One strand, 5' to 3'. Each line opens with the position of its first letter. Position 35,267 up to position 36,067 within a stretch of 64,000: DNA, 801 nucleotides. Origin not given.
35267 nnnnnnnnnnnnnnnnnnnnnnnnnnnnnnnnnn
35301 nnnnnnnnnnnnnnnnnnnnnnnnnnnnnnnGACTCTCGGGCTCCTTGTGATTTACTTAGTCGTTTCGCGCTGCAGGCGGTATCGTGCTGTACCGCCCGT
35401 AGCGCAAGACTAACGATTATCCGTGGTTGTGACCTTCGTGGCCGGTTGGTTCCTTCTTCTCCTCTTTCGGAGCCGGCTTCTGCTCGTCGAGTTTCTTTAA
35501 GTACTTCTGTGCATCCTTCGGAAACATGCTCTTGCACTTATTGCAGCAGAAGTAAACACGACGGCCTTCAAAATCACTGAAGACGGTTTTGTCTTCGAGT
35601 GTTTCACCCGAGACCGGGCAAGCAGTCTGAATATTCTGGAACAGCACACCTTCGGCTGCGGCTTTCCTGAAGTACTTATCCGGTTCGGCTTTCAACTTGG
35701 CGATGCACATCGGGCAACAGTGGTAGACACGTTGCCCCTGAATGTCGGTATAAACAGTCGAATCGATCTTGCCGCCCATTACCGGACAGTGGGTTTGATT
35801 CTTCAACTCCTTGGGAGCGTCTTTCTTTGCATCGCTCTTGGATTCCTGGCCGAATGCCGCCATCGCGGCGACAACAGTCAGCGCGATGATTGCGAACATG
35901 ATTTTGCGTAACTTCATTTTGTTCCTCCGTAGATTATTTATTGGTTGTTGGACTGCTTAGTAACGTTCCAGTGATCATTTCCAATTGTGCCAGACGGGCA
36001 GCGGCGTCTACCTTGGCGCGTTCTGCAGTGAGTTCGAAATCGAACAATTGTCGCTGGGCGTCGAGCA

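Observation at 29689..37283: Heavy-metal efflux operon with atypical components: long CusA, CusB with a C-terminal helical extension, and an intercalated tandem-YHS periplasmic protein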

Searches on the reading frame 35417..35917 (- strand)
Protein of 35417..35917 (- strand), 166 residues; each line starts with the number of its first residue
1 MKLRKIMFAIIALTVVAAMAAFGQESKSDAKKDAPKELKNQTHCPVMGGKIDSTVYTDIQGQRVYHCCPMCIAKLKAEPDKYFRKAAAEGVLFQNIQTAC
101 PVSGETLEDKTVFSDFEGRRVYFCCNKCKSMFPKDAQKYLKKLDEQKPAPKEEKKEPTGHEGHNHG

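Call 7: search_protein_families(library=pfam, proteins=[window:35417-35917:-], max_evalue=0.01)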
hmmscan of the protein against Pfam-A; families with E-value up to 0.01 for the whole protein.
window:35417-35917:- (166 aa): 4 families
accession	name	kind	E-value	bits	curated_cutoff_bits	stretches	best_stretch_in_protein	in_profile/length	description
PF04945.19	YHS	-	6.9e-08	32.8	30.3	1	101-141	4-45/47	YHS domain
PF11494.13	Ta0938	-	1.1e-06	29.4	27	0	100-139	4-41/92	Ta0938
PF24273.1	TRASH_HVO_1752_C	-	2.3e-06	28.1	27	1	99-134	3-38/47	HVO_1752, C-terminal TRASH domain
PF08394.17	Arc_trans_TRASH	-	0.00046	20.7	27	0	119-134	21-37/43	Archaeal TRASH domain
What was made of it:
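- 35417..35917 (-): Secreted tandem-YHS/TRASH protein, 166 aa. Repeat 1 covers about 35657-35800 and repeat 2 about 35489-35632. It has a His-rich C-terminus. PF04945 above its gathering score (call 7).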

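Call 8: search_protein_families(library=ncbifam, proteins=[window:35417-35917:-], max_evalue=0.01)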
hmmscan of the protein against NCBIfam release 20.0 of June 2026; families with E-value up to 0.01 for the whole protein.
window:35417-35917:- (166 aa): 1 family
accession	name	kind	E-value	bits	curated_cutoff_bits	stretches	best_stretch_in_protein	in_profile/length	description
NF041197.2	CxxC_Se_CxxC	equivalog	0.0067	16.6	40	0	119-146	15-40/53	dual CXXC motif small (seleno)protein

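Call 11: search_solved_structures(query=window:35417-35917:-, show_alignments=3, max_evalue=10)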
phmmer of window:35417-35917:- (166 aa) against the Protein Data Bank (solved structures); distinct sequences matched with E-value up to 10: 1.
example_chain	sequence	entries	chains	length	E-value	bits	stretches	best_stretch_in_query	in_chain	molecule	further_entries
2fqh_A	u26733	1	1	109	0.67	13.2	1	53-87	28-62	Hypothetical protein TA0938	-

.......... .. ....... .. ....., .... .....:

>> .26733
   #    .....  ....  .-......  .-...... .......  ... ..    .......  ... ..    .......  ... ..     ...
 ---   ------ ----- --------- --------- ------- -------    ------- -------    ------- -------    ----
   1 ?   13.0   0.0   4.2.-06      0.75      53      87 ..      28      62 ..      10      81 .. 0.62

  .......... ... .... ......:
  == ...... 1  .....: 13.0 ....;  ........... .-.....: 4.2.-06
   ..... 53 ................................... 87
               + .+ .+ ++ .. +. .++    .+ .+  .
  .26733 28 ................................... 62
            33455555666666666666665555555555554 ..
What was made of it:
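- On CusF periplasmic metallochaperone: The 166-aa protein has no CusF hit in Pfam or NCBIfam (calls 7, 8) and no PDB relative (call 11).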

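Call 15: find_homologous_proteins(query=window:35417-35917:-)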
Query window:35417-35917:- (166 aa): 769 proteins with E <= 0.001 among 838 candidates; the best 120 are listed.
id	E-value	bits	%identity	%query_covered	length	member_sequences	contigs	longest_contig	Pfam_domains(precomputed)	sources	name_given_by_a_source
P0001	5.7e-105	366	96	100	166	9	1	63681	PF04945.20,PF11494.14,PF24273.2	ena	-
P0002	1.5e-98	345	90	100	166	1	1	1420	PF04945.20,PF11494.14,PF24273.2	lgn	-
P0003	1.3e-95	336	88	100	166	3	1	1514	PF04945.20,PF11494.14,PF24273.2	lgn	-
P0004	5.3e-92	324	85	100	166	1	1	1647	PF04945.20,PF11494.14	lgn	-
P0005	7.6e-87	307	59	81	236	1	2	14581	PF04945.20,PF11494.14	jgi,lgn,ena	-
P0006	2.0e-86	306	62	74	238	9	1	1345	PF08394.17,PF04945.20,PF11494.14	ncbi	-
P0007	9.4e-85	301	78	99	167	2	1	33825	PF08394.17,PF04945.20,PF11494.14,PF24273.2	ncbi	ncbi:MAG: hypothetical protein WBP29_11655 [Candidatus Zixiibacteriota bacterium]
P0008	1.5e-84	300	79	100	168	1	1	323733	PF04945.20,PF11494.14,PF24273.2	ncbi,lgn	-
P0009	3.3e-82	292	76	100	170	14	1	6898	PF04945.20,PF11494.14,PF24273.2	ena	-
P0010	2.3e-81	289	75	100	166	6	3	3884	PF04945.20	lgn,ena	-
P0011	8.7e-78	278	71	99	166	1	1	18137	PF04945.20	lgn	-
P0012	6.3e-77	275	71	100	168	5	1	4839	PF04945.20,PF24273.2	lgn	-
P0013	1.3e-69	251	66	93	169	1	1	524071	PF04945.20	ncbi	-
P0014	1.6e-68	248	64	99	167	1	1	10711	PF04945.20,PF24273.2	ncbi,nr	ncbi:MAG: hypothetical protein P1R58_10485 [bacterium]|nr:hypothetical protein [bacterium]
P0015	2.9e-68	247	66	99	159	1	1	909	PF04945.20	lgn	-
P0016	8.0e-68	245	67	99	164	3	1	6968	PF04945.20,PF11494.14,PF24273.2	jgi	-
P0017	1.2e-67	245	62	99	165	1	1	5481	PF04945.20,PF11494.14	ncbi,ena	-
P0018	2.9e-67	244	64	99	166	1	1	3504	PF04945.20,PF11494.14,PF24273.2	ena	-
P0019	2.9e-67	244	65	99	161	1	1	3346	PF04945.20,PF11494.14,PF24273.2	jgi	jgi:YHS domain-containing protein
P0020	7.4e-67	242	66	99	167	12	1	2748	PF04945.20,PF24273.2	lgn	-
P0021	1.4e-66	241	64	99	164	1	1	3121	PF04945.20,PF24273.2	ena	-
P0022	5.2e-66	240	64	99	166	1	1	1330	PF04945.20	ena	-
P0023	7.7e-66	239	66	96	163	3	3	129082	PF04945.20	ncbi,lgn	-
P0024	1.1e-65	238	64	99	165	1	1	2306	PF04945.20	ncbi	-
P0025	1.3e-65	238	63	98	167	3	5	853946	PF04945.20,PF11494.14,PF24273.2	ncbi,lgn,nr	ncbi:YHS domain-containing protein [bacterium]|nr:YHS domain-containing protein [bacterium]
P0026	1.9e-65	238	66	96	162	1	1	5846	PF04945.20,PF24273.2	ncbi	-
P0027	2.5e-65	237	64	99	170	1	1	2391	PF04945.20,PF24273.2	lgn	-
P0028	3.1e-65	237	63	99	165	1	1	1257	PF04945.20,PF24273.2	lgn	-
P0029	3.7e-65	237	64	94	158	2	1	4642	PF04945.20,PF11494.14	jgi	-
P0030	6.7e-65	236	64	98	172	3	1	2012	PF04945.20,PF24273.2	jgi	jgi:YHS domain-containing protein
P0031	8.6e-65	236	62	99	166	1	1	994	PF04945.20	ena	-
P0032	1.6e-64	235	61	99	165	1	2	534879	PF04945.20,PF11494.14,PF24273.2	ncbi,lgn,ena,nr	ncbi:MAG: hypothetical protein KAR42_00150 [candidate division Zixibacteria bacterium]|nr:hypothetic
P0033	1.8e-64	235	64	99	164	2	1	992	PF04945.20,PF24273.2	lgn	-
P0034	2.2e-64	234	65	99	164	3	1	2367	PF04945.20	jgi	jgi:YHS domain-containing protein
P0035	2.5e-64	234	64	99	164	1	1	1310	PF04945.20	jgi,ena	-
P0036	3.6e-64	234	70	85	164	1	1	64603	PF04945.20,PF11494.14,PF24273.2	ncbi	ncbi:MAG: YHS domain-containing protein [bacterium]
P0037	4.2e-64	233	64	98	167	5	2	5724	PF04945.20,PF11494.14,PF24273.2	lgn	-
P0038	6.2e-64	233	61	99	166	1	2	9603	PF04945.20,PF11494.14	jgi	jgi:YHS domain-containing protein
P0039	8.3e-64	232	63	99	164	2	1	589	PF04945.20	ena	-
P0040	8.4e-64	232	62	99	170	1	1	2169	PF04945.20,PF24273.2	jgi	-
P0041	8.8e-64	232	62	98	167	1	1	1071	PF04945.20,PF11494.14,PF24273.2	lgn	-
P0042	1.3e-63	232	61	99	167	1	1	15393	PF04945.20,PF11494.14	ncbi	-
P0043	1.5e-63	232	62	99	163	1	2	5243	PF08394.17,PF04945.20,PF11494.14,PF24273.2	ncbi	ncbi:MAG: hypothetical protein V3T31_06030 [candidate division Zixibacteria bacterium]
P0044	2.0e-63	231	68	86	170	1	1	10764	PF04945.20,PF11494.14,PF24273.2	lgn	-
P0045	2.4e-63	231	62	99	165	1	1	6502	PF04945.20,PF24273.2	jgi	jgi:YHS domain-containing protein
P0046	2.6e-63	231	63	98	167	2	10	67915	PF04945.20,PF11494.14,PF24273.2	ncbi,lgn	-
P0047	3.0e-63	231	60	93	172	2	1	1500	PF04945.20,PF24273.2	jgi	jgi:YHS domain-containing protein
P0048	3.9e-63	230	64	89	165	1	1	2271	PF04945.20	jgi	jgi:YHS domain-containing protein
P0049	4.0e-63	230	63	95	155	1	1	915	PF04945.20,PF11494.14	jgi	jgi:YHS domain-containing protein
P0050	4.8e-63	230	60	99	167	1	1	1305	PF04945.20,PF24273.2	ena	-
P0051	1.3e-62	229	59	99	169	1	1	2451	PF04945.20,PF11494.14,PF24273.2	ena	-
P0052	1.7e-62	228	60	99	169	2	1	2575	PF04945.20,PF11494.14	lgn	-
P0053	1.9e-62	228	71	80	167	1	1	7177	PF04945.20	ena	-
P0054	2.2e-62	228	62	98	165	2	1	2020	PF04945.20,PF11494.14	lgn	-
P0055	2.4e-62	228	63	93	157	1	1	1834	PF04945.20,PF24273.2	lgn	-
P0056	2.9e-62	227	63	99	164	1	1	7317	PF04945.20,PF11494.14,PF24273.2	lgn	-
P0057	4.6e-62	227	60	98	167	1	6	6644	PF04945.20,PF11494.14,PF24273.2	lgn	-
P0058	6.3e-62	226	65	85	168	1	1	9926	PF04945.20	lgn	-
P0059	1.1e-61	225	59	98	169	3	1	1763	PF04945.20,PF11494.14,PF24273.2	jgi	jgi:YHS domain-containing protein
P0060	1.2e-61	225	63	99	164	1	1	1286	PF04945.20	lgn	-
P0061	1.2e-61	225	71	80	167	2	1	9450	PF04945.20,PF24273.2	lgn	-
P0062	1.3e-61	225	62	98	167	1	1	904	PF04945.20,PF24273.2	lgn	-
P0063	1.4e-61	225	62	99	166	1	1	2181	PF04945.20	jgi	jgi:YHS domain-containing protein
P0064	1.7e-61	225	62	99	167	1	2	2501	PF04945.20,PF11494.14,PF24273.2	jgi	jgi:YHS domain-containing protein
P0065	1.7e-61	225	62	99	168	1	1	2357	PF04945.20,PF24273.2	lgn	-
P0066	1.8e-61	225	65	88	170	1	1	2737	PF04945.20,PF11494.14,PF24273.2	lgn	-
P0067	2.1e-61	225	59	99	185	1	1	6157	PF04945.20,PF11494.14,PF24273.2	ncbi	-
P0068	2.3e-61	225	60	98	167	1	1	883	PF04945.20,PF11494.14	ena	-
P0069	2.5e-61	224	63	98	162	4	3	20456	PF04945.20,PF24273.2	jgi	jgi:YHS domain-containing protein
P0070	2.9e-61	224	59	99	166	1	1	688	PF04945.20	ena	-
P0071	3.0e-61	224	58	99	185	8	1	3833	PF04945.20,PF24273.2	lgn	-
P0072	3.1e-61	224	62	100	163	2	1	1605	PF04945.20,PF11494.14,PF24273.2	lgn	-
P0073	3.3e-61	224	61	98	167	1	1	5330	PF04945.20,PF24273.2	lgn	-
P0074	4.3e-61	224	63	99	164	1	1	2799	PF04945.20,PF11494.14,PF24273.2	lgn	-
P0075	5.1e-61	223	59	100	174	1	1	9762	PF04945.20,PF11494.14,PF24273.2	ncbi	-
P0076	5.4e-61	223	60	99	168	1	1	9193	PF04945.20,PF24273.2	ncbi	-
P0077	5.4e-61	223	59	99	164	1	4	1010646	PF04945.20,PF24273.2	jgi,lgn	jgi:YHS domain-containing protein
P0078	6.0e-61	223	60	95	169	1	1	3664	PF04945.20,PF11494.14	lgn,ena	-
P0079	6.0e-61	223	64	87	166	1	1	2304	PF04945.20,PF11494.14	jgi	jgi:YHS domain-containing protein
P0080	6.2e-61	223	66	89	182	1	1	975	PF04945.20,PF11494.14,PF24273.2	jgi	-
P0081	6.6e-61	223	60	98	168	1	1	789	PF04945.20,PF11494.14,PF24273.2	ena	-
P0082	7.8e-61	223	61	88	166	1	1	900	PF04945.20,PF11494.14,PF24273.2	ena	-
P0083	1.3e-60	222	63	97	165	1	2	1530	PF04945.20,PF11494.14,PF24273.2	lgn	-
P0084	1.7e-60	222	61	99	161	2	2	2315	PF04945.20,PF24273.2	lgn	-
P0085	1.8e-60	222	76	73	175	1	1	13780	PF04945.20,PF24273.2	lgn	-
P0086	1.9e-60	221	57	98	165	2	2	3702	PF04945.20,PF11494.14,PF24273.2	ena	-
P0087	2.2e-60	221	58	99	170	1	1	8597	PF04945.20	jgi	-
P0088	2.2e-60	221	62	99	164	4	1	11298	PF04945.20,PF11494.14,PF24273.2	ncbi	-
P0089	2.4e-60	221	60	99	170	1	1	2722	PF04945.20,PF24273.2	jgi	jgi:YHS domain-containing protein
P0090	2.5e-60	221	63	95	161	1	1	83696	PF04945.20,PF11494.14,PF24273.2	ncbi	ncbi:MAG: hypothetical protein AB1644_04465 [Candidatus Zixiibacteriota bacterium]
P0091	2.8e-60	221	60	99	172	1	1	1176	PF04945.20,PF24273.2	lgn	-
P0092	3.3e-60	221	68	81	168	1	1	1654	PF04945.20,PF24273.2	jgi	jgi:YHS domain-containing protein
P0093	3.4e-60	221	58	99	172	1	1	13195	PF04945.20,PF11494.14,PF24273.2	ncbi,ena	-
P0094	4.2e-60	220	62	86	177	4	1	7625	PF04945.20,PF11494.14,PF24273.2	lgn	-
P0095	4.6e-60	220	62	98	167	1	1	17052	PF04945.20,PF11494.14,PF24273.2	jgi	-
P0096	4.9e-60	220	67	84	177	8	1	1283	PF04945.20,PF11494.14,PF24273.2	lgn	-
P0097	6.3e-60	220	61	98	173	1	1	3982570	PF04945.20,PF11494.14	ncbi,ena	-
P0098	6.4e-60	220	59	98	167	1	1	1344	PF08394.17,PF04945.20,PF11494.14,PF24273.2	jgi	jgi:YHS domain-containing protein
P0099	7.6e-60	220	60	98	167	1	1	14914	PF04945.20,PF11494.14,PF24273.2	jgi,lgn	jgi:YHS domain-containing protein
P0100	8.0e-60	219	60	99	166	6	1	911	PF04945.20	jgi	jgi:YHS domain-containing protein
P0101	8.5e-60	219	60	99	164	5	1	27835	PF04945.20,PF24273.2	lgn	-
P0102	9.2e-60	219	58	99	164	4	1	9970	PF04945.20,PF11494.14,PF24273.2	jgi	-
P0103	1.2e-59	219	60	99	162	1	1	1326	PF04945.20,PF11494.14,PF24273.2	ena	-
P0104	1.4e-59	219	60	97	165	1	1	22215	PF04945.20,PF24273.2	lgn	-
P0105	1.4e-59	219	59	96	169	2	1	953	PF04945.20,PF11494.14,PF24273.2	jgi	jgi:YHS domain-containing protein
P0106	1.7e-59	218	59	99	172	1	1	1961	PF04945.20,PF24273.2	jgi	jgi:YHS domain-containing protein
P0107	1.7e-59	218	59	92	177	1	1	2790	PF04945.20,PF11494.14,PF24273.2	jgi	-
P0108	1.7e-59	218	58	99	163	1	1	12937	PF04945.20,PF11494.14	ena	-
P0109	1.8e-59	218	57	100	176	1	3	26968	PF04945.20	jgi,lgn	jgi:YHS domain-containing protein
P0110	2.2e-59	218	63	87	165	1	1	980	PF04945.20,PF11494.14,PF24273.2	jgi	jgi:YHS domain-containing protein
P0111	2.3e-59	218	60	98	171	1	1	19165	PF04945.20,PF11494.14,PF24273.2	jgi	-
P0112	2.6e-59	218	57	96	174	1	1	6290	PF04945.20,PF11494.14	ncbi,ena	-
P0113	3.3e-59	217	62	95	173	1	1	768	PF04945.20,PF11494.14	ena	-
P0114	4.3e-59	217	60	99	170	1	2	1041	PF04945.20,PF11494.14,PF24273.2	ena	-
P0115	5.3e-59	217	59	98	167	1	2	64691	PF04945.20,PF24273.2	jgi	jgi:YHS domain-containing protein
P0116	6.5e-59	217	60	98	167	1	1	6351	PF04945.20,PF11494.14,PF24273.2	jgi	jgi:YHS domain-containing protein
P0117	6.6e-59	216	65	89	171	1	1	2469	PF04945.20,PF11494.14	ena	-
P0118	7.0e-59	216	58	99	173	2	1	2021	PF04945.20,PF11494.14,PF24273.2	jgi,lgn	jgi:YHS domain-containing protein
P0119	7.4e-59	216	65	95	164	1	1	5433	PF04945.20,PF24273.2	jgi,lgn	-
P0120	8.0e-59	216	58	99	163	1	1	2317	PF04945.20,PF11494.14,PF24273.2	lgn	-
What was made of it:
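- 35417..35917 (-): At least 769 homologous clusters were found (call 15).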

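Call 18: find_encoding_contigs(protein=P0097, flank=8000, max_places=2)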
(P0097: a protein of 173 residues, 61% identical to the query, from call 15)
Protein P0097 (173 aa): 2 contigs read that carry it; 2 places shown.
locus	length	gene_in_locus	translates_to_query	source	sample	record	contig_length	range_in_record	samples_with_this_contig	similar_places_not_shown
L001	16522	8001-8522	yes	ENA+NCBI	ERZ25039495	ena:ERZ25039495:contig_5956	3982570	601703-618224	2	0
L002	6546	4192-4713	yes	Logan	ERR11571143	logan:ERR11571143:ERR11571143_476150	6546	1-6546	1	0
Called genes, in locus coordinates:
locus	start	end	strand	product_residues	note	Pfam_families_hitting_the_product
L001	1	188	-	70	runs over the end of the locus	PF14376:Haem_bd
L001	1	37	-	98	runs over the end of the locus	PF14376:Haem_bd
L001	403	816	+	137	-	PF02082:Rrf2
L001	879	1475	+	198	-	PF01814:Hemerythrin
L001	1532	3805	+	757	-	PF22085:NorB_cytochrome_c-like, PF00115:COX1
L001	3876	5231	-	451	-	PF00072:Response_reg, PF00158:Sigma54_activat, PF14532:Sigma54_activ_2, PF07728:AAA_5 (weak), PF25601:AAA_lid_14, PF02954:HTH_8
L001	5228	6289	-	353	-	PF00512:HisKA, PF02518:HATPase_c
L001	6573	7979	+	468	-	PF02321:OEP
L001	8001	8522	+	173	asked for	PF11494:Ta0938 (faint), PF04945:YHS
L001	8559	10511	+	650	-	PF19335:HMBD, PF25919:BSH_CusB, PF25973:BSH_CzcB, PF25944:Beta-barrel_RND, PF25954:Beta-barrel_RND_2, PF25975:CzcB_C (weak), PF11827:DUF3347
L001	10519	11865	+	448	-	PF00873:ACR_tran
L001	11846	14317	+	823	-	PF00873:ACR_tran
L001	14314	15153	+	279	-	PF04945:YHS (weak), PF09990:DUF2231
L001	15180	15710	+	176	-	PF13205:Big_5 (faint)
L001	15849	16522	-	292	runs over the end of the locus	PF13276:HTH_21, PF00665:rve, PF13683:rve_3, PF13333:rve_2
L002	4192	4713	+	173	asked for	PF11494:Ta0938 (faint), PF04945:YHS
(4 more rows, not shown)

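Call 19: find_encoding_contigs(protein=P0025, flank=8000, max_places=2)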
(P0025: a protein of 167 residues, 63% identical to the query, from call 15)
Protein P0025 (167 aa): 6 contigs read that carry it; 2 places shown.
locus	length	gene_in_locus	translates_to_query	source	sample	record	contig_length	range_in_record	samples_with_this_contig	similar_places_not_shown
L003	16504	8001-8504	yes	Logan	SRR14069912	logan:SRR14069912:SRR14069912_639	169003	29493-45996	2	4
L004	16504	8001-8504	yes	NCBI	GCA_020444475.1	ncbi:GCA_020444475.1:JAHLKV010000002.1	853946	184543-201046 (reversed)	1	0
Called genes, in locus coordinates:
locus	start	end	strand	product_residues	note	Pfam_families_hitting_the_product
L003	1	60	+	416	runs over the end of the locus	PF00069:Pkinase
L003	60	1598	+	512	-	-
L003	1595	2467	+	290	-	PF13814:Replic_Relax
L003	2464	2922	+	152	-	-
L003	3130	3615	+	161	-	-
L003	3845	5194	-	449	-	PF00072:Response_reg, PF00158:Sigma54_activat, PF14532:Sigma54_activ_2, PF07728:AAA_5 (weak), PF25601:AAA_lid_14, PF02954:HTH_8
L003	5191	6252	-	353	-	PF13493:DUF4118 (faint), PF00512:HisKA, PF02518:HATPase_c, PF13589:HATPase_c_3 (weak)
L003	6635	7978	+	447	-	PF02321:OEP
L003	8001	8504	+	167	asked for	PF11494:Ta0938 (faint), PF24273:TRASH_HVO_1752_C (faint), PF04945:YHS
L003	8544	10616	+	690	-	PF19335:HMBD, PF25919:BSH_CusB, PF25973:BSH_CzcB, PF25869:3HB_CusB (weak), PF25954:Beta-barrel_RND_2, PF19335:HMBD, PF25975:CzcB_C (weak), PF11827:DUF3347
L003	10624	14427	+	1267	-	PF00873:ACR_tran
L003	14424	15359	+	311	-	PF09990:DUF2231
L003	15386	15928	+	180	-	-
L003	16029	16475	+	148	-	PF25471:TM_PetC (weak), PF00355:Rieske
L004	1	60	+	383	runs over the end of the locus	PF00069:Pkinase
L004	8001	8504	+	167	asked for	PF11494:Ta0938 (faint), PF24273:TRASH_HVO_1752_C (faint), PF04945:YHS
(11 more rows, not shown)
